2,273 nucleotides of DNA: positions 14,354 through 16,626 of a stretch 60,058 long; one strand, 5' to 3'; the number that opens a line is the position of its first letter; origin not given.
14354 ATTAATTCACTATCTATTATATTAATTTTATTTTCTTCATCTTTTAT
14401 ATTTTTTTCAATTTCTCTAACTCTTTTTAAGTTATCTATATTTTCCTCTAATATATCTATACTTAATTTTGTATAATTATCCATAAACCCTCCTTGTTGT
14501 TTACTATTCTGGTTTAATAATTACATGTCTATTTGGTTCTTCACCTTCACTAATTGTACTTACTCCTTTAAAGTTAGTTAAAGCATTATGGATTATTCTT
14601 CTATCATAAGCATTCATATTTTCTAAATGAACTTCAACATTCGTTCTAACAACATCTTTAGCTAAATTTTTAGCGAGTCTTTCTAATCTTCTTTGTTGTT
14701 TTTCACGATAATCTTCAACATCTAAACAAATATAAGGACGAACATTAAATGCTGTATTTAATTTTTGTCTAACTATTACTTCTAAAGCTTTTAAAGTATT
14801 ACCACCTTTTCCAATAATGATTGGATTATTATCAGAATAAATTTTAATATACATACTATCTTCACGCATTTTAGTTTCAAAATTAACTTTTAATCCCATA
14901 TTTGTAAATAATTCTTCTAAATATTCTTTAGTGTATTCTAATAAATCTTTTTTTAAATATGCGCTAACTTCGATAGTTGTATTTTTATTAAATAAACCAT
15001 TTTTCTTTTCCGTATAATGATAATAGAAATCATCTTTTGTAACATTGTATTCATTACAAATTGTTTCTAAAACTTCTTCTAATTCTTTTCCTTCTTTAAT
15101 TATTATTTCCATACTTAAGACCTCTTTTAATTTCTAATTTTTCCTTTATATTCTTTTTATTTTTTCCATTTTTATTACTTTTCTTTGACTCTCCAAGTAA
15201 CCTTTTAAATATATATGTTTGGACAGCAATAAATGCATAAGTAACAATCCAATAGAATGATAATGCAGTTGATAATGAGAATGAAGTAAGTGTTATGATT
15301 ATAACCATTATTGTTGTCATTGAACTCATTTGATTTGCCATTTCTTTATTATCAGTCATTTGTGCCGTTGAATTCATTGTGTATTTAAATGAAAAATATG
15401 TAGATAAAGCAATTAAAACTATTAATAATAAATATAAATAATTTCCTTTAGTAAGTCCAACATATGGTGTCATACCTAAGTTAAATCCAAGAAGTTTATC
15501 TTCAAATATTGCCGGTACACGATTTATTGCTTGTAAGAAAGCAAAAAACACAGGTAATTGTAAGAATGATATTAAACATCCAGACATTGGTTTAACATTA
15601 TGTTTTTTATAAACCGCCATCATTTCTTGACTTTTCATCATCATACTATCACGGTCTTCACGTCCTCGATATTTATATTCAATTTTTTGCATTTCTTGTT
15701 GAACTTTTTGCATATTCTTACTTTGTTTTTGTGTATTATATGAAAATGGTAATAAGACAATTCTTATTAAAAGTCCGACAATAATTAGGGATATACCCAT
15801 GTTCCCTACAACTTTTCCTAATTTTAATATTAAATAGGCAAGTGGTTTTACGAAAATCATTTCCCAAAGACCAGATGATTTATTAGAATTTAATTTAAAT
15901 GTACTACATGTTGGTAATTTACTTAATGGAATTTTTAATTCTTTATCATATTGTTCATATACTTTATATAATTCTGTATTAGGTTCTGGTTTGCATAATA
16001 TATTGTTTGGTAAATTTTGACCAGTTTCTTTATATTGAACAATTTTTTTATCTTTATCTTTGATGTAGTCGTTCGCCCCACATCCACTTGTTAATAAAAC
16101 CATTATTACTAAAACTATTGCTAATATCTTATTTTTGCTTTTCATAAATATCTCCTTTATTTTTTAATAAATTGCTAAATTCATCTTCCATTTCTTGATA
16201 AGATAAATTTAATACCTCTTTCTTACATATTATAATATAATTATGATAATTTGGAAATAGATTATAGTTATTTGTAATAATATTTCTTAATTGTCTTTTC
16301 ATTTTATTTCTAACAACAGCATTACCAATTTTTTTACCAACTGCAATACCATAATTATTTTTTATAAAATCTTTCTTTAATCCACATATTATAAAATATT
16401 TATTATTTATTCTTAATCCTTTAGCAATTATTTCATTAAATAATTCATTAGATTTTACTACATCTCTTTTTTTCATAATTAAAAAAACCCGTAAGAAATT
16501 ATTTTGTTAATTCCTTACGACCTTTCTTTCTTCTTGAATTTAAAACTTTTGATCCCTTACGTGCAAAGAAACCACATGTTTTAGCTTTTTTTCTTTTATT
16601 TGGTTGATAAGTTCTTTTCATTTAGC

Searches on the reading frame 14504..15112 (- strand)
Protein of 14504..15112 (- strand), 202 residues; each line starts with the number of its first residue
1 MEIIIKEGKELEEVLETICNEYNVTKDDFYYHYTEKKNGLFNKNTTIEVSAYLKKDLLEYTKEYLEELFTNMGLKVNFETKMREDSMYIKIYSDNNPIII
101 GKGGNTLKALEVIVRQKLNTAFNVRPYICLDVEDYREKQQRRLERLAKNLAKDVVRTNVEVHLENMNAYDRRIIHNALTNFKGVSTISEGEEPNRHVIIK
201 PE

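Call 45: search_protein_families(library=pfam, proteins=[window:14504-15112:-], max_evalue=0.001)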
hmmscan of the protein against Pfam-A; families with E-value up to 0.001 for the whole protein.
window:14504-15112:- (202 aa): 3 families
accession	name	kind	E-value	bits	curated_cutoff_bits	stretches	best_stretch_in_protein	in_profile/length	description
PF01424.28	R3H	-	6e-19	68.3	26.8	1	143-201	3-60/60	R3H domain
PF13083.13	KH_KhpA-B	-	7.6e-08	32.6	32.1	1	62-115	5-59/73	KhpA/KhpB, KH domain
PF07650.23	KH_2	-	2.2e-05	24.6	22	1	66-124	7-64/78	KH domain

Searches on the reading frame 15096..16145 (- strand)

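Call 45: search_protein_families(library=pfam, proteins=[window:15096-16145:-], max_evalue=0.001)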
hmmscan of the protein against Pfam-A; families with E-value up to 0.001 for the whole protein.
window:15096-16145:- (349 aa): 1 family
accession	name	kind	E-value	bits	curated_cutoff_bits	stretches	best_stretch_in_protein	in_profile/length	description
PF02096.25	60KD_IMP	-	4.2e-35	121.6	35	1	116-315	1-163/163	60Kd inner membrane protein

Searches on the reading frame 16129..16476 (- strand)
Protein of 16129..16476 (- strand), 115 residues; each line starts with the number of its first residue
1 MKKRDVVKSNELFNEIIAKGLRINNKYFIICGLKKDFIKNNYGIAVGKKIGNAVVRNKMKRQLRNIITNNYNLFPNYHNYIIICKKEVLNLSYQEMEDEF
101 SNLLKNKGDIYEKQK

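Call 45: search_protein_families(library=pfam, proteins=[window:16129-16476:-], max_evalue=0.001)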
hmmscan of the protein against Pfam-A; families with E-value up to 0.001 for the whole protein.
window:16129-16476:- (115 aa): 1 family
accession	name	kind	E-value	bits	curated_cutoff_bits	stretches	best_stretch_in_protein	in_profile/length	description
PF00825.24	Ribonuclease_P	-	1.1e-24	87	22.3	1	1-106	1-107/109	Ribonuclease P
